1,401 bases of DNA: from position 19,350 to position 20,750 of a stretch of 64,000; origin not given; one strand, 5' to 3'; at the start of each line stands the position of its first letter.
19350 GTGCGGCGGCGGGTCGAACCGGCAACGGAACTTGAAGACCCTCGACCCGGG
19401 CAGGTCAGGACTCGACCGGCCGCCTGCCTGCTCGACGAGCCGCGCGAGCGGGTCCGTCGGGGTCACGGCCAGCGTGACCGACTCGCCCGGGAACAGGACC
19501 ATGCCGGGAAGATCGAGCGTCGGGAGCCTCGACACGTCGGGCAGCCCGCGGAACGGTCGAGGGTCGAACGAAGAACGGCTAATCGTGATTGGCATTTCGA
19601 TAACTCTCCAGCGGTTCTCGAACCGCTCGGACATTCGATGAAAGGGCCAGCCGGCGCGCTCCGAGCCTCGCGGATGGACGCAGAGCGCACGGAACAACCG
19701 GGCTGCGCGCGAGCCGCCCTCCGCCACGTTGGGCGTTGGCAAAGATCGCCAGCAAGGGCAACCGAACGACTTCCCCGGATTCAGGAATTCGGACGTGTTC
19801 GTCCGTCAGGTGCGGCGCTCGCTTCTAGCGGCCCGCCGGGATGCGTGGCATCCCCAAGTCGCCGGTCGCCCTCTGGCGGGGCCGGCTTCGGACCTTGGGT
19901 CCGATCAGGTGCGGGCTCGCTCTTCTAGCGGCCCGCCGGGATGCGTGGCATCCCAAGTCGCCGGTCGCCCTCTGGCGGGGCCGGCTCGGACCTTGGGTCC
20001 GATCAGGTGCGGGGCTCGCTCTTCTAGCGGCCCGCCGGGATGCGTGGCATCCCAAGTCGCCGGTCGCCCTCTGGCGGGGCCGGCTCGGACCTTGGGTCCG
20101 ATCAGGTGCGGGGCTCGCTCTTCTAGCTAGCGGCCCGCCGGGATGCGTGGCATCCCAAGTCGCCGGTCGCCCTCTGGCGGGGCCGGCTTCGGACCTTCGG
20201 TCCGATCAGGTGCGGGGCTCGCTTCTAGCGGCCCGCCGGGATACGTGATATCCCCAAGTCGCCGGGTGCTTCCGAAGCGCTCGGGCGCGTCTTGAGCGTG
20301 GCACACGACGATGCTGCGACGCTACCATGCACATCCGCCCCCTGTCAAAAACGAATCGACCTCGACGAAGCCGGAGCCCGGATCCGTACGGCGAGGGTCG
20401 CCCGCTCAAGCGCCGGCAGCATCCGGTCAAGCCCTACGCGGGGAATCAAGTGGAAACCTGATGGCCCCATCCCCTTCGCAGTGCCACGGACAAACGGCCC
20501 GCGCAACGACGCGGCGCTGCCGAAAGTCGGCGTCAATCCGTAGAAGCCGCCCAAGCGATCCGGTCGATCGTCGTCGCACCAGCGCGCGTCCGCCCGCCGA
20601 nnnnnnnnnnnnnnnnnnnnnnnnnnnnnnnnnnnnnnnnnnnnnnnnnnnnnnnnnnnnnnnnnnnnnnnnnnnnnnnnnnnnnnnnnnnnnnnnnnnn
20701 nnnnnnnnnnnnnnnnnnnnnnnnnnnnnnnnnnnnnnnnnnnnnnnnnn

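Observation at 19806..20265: Array of ~99-bp triple-hairpin units directly upstream of the double-AAA+ lon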

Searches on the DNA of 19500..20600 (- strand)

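Call 5: search_rna_families(source=window, start=19500, end=20600, threshold=evalue, max_evalue=10, show_alignments=3)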
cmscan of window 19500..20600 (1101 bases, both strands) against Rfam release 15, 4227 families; matches with E-value up to 10: 2.
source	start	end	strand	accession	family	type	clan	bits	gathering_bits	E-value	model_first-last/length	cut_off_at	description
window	19588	19693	+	RF02828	Scr3920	Gene; sRNA;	-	13.5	88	9.1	1-125/125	no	Streptomyces RNA 3920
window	20343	20485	+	RF02257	adapt33_3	Gene; lncRNA;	-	13.3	70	4.3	1-140/140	no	Adaptive response 33 conserved region 3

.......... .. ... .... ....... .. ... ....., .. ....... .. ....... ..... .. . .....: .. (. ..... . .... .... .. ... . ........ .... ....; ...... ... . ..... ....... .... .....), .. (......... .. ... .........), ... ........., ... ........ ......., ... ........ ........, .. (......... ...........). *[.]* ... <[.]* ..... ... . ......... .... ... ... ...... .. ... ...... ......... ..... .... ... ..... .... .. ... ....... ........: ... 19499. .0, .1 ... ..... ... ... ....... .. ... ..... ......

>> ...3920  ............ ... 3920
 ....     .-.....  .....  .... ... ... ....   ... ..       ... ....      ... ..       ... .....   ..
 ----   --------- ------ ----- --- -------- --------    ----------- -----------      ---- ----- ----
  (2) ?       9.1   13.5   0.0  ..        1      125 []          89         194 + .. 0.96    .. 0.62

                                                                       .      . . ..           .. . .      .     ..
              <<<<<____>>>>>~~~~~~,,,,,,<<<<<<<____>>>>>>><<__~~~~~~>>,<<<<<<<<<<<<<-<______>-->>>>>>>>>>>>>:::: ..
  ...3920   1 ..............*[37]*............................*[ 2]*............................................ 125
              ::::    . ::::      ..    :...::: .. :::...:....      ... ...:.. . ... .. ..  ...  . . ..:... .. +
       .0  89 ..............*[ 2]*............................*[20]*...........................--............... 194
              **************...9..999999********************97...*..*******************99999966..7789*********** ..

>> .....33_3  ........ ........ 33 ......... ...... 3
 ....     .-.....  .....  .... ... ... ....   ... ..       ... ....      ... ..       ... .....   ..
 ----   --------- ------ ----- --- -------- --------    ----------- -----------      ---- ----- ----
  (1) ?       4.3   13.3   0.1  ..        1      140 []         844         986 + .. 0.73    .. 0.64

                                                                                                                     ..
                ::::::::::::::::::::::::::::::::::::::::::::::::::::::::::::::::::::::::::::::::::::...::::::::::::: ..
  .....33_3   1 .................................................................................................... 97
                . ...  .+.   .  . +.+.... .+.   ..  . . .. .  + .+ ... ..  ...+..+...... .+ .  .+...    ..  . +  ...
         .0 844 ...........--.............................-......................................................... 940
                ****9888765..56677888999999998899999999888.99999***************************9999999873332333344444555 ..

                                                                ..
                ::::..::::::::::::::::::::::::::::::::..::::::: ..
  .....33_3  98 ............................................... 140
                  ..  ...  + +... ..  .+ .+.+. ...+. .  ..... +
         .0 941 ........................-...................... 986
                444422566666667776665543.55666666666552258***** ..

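Call 71: build_rna_model(alignment_id=A5, structure=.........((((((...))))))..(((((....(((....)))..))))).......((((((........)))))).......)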
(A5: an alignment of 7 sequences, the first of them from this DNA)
Model R1 built from alignment A5 (7 sequences, 86 columns); structure: as given.
model positions 81; base pairs 20; branch points 2; effective number of sequences 1.4; information 0.7 bits per position. Calibrated on 0.2 Mb of random sequence (short: E-values are rough).
structure used (alignment columns):
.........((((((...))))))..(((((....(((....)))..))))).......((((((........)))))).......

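Call 72: search_with_rna_model(model_id=R1, sources=[window, L002, L003, L004, L005, L006, L007, L008, L009, L010, L011, L016, L017, L013, L014, L015, L001], max_evalue=1, make_alignment=true)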
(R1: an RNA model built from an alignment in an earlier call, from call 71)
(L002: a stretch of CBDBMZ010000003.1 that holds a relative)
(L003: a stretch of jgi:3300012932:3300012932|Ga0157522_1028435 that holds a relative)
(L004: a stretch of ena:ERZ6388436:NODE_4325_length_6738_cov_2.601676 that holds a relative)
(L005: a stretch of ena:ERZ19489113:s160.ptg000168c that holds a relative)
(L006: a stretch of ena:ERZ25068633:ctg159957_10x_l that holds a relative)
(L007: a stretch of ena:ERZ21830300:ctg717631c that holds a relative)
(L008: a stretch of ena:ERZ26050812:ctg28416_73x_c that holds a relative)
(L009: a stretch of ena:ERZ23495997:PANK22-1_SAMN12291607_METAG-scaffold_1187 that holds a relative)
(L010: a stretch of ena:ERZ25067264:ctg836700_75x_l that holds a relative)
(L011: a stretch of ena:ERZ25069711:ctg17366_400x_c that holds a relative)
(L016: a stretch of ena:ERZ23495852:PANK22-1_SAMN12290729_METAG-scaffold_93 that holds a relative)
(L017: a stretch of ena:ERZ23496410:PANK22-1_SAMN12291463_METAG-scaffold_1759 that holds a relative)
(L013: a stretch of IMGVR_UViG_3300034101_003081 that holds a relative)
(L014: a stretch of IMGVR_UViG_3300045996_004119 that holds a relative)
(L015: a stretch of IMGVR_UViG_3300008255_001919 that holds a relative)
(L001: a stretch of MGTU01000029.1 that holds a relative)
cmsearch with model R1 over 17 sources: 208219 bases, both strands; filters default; matches with E-value up to 1: 47.
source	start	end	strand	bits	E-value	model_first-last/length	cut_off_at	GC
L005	5681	5761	+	98.8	2.7e-21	1-81/81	no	0.67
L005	5126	5208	+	91.7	1.3e-19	1-81/81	no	0.61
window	19932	20010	-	91.4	1.6e-19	1-81/81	no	0.75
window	20031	20109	-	91.4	1.6e-19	1-81/81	no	0.75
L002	5094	5172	-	91.4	1.6e-19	1-81/81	no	0.75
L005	5267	5345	+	91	1.9e-19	1-81/81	no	0.65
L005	5544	5622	+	91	1.9e-19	1-81/81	no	0.65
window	20134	20213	-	88.5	7.9e-19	1-81/81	no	0.74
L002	5193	5271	-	87.5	1.3e-18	1-81/81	no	0.75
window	19832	19912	-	84.1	8.7e-18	1-81/81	no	0.74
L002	4995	5075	-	84.1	8.7e-18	1-81/81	no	0.74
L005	5404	5485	+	84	9.4e-18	1-81/81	no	0.62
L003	46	126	+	83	1.6e-17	1-81/81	no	0.74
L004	877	954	+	77.9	2.7e-16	1-81/81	no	0.74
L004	781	858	+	48.6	2.6e-09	1-81/81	no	0.73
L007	3569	3648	+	41.5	1.3e-07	1-81/81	no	0.68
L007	3671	3753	+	39.8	3.3e-07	1-81/81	no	0.72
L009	2991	3070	+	37.9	9.1e-07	1-81/81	no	0.73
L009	2893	2973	+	30.2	6.5e-05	1-81/81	no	0.68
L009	2698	2756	+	26.6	0.00047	1-81/81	no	0.71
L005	5048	5103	+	21.3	0.0083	1-81/81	no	0.66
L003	1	28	+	21.3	0.0084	52-81/81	5'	0.71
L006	5673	5762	+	20.3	0.015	1-81/81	no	0.68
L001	4198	4256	+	18.5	0.04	1-81/81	no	0.68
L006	5101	5163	+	17.3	0.075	1-81/81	no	0.65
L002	4887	4976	-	17.1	0.087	1-81/81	no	0.6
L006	8870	8965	-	16.9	0.096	1-81/81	no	0.74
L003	3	73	-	16.2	0.14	1-81/81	no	0.69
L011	7726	7797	-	15.1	0.26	1-81/81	no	0.75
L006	5169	5249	+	14.3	0.39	1-81/81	no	0.67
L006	5269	5364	+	14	0.48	1-81/81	no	0.68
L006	5370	5465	+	14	0.48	1-81/81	no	0.68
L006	5471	5566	+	14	0.48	1-81/81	no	0.68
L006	5572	5667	+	14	0.48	1-81/81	no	0.68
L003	97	173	-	14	0.48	1-81/81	no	0.66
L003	145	234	+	13.8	0.52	1-81/81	no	0.59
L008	10981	11054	+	13.3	0.69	1-81/81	no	0.64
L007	5298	5366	-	13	0.82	1-81/81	no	0.71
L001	7537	7624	-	13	0.82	1-81/81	no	0.69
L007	3617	3702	-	13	0.82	1-81/81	no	0.67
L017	788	849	+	12.9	0.86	1-81/81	no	0.76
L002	5048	5123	+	12.8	0.9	1-81/81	no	0.71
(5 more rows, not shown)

Alignment A6: 47 matches aligned to the model, 206 columns, each read 5' to 3' on its own strand. Consensus structure (alignment columns), stored with it:
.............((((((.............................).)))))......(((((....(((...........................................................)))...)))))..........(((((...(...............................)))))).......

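Call 73: search_with_rna_model(model_id=R1, sources=[window, L002, L003, L004, L005, L006, L007, L009], max_evalue=0.02, make_alignment=true)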
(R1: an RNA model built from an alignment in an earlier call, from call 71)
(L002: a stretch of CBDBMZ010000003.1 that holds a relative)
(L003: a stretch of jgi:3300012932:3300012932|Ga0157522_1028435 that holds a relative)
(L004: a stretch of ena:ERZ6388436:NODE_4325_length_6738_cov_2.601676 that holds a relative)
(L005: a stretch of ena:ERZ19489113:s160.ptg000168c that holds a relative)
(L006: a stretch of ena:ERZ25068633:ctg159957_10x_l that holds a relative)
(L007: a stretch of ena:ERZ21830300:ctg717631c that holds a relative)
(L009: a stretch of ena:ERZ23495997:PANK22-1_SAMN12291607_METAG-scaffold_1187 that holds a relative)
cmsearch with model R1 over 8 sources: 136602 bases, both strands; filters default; matches with E-value up to 0.02: 24.
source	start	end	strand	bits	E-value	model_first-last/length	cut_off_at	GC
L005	5681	5761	+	98.8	1.8e-21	1-81/81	no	0.67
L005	5126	5208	+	91.7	8.7e-20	1-81/81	no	0.61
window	19932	20010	-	91.4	1e-19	1-81/81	no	0.75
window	20031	20109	-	91.4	1e-19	1-81/81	no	0.75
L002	5094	5172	-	91.4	1e-19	1-81/81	no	0.75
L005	5267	5345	+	91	1.3e-19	1-81/81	no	0.65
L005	5544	5622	+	91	1.3e-19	1-81/81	no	0.65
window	20134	20213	-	88.5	5.2e-19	1-81/81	no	0.74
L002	5193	5271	-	87.5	8.8e-19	1-81/81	no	0.75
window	19832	19912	-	84.1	5.7e-18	1-81/81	no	0.74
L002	4995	5075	-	84.1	5.7e-18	1-81/81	no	0.74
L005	5404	5485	+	84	6.2e-18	1-81/81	no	0.62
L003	46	126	+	83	1e-17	1-81/81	no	0.74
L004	877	954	+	77.9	1.8e-16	1-81/81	no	0.74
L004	781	858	+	48.6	1.7e-09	1-81/81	no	0.73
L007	3569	3648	+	41.5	8.5e-08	1-81/81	no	0.68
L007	3671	3753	+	39.8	2.2e-07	1-81/81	no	0.72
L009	2991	3070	+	37.9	6e-07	1-81/81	no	0.73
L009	2893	2973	+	30.2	4.3e-05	1-81/81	no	0.68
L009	2698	2756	+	26.6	0.00031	1-81/81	no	0.71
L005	5048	5103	+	21.3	0.0055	1-81/81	no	0.66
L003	1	28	+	21.3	0.0055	52-81/81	5'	0.71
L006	5673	5762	+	20.3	0.0096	1-81/81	no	0.68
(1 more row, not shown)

Alignment A7: 24 matches aligned to the model, 122 columns, each read 5' to 3' on its own strand. Consensus structure (alignment columns), stored with it:
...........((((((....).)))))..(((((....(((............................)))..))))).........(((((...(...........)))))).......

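Call 90: search_dna_similar(query=window:19596-20360:-, collection=plasmids, mode=distant, max_rows=8)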
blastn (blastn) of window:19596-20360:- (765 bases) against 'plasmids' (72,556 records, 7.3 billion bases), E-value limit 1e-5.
No match.

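Call 91: search_dna_similar(query=window:19596-20360:-, collection=phages, mode=distant, max_rows=8)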
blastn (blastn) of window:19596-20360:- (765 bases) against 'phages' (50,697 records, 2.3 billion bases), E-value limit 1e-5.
No match.

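Call 102: search_with_rna_model(model_id=R1, source=window, filters=off, max_evalue=1)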
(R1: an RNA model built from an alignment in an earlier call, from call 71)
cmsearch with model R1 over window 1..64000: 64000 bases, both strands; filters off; matches with E-value up to 1: 25.
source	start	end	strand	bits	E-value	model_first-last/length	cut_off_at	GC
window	19932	20010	-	91.4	4.9e-20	1-81/81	no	0.75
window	20031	20109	-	91.4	4.9e-20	1-81/81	no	0.75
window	20134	20213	-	88.5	2.4e-19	1-81/81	no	0.74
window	19832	19912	-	84.1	2.7e-18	1-81/81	no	0.74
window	20231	20297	-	19.4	0.0073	1-81/81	no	0.69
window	63779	63853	-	17.6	0.02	1-81/81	no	0.75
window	19716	19813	-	17.5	0.021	1-81/81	no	0.62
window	1459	1530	-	15.1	0.077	1-81/81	no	0.71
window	20186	20261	+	15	0.082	1-81/81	no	0.66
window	57601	57683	+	13.6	0.18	1-81/81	no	0.63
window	58719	58790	+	13.4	0.2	1-81/81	no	0.68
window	45193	45255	+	13.1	0.23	1-81/81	no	0.75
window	28982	29066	-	12.9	0.27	1-81/81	no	0.72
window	19978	20059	+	12.7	0.3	1-81/81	no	0.72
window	17202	17262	+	12.4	0.35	1-81/81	no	0.74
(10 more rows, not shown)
